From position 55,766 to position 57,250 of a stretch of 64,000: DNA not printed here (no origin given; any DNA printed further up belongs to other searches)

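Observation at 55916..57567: Lower-GC, translationally coupled ABC-type ATPase + PIN-like cassette between lepA and glcE (candidate defence/toxin module)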

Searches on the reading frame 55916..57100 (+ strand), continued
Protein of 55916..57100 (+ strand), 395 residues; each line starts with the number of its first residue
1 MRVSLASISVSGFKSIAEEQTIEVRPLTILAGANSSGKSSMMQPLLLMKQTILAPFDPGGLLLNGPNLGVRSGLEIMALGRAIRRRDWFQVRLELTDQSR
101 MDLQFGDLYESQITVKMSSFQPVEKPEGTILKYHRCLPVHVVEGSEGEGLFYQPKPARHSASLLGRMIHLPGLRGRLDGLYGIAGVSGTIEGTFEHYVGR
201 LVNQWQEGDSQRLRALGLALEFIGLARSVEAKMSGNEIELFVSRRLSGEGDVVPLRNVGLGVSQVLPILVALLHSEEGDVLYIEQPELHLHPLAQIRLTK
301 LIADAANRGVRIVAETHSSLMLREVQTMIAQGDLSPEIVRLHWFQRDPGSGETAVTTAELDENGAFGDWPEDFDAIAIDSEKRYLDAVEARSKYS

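Call 96: get_annotated_region(hit=H4, flank=4000)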
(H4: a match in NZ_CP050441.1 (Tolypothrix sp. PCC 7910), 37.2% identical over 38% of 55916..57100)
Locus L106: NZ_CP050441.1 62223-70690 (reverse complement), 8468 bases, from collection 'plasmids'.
description: Tolypothrix sp. PCC 7910 plasmid unnamed1, complete sequence
organism: Tolypothrix sp. PCC 7910 (NCBI taxid 2099387)
taxonomy: Bacteria; Cyanobacteriota; Cyanophyceae; Nostocales; Tolypothrichaceae; Tolypothrix; Tolypothrix sp. PCC 7910
host: -; source: cell culture; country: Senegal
typing (MOB-suite, as given by PLSDB): non-mobilizable; replicon rep_cluster_1678
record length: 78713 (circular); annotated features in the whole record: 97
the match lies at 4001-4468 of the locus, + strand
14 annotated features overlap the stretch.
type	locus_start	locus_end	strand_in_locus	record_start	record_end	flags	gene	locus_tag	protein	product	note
CDS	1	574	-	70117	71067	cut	-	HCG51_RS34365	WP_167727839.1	HNH endonuclease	-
CDS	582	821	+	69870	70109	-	-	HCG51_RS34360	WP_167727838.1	hypothetical protein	-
CDS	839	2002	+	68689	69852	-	-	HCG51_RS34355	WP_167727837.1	HNH endonuclease domain-containing protein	-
CDS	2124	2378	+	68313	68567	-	-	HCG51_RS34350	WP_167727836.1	Nif11-like leader peptide family natural product precursor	-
CDS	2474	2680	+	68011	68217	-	-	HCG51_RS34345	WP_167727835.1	hypothetical protein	-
CDS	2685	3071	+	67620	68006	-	-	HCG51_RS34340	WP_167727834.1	hypothetical protein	-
CDS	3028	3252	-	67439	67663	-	-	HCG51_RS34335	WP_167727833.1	hypothetical protein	-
CDS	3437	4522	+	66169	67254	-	-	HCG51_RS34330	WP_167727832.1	DUF3696 domain-containing protein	-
CDS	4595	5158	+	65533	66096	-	-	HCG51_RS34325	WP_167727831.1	HD domain-containing protein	-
CDS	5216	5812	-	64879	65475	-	-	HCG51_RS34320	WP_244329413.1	hypothetical protein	-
CDS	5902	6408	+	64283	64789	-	-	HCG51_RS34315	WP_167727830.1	hypothetical protein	-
CDS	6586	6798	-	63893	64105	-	-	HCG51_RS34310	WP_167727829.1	hypothetical protein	-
CDS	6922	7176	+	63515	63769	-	-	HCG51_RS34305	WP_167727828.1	TIGR03643 family protein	-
CDS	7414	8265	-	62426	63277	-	-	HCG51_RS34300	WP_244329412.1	methyltransferase domain-containing protein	-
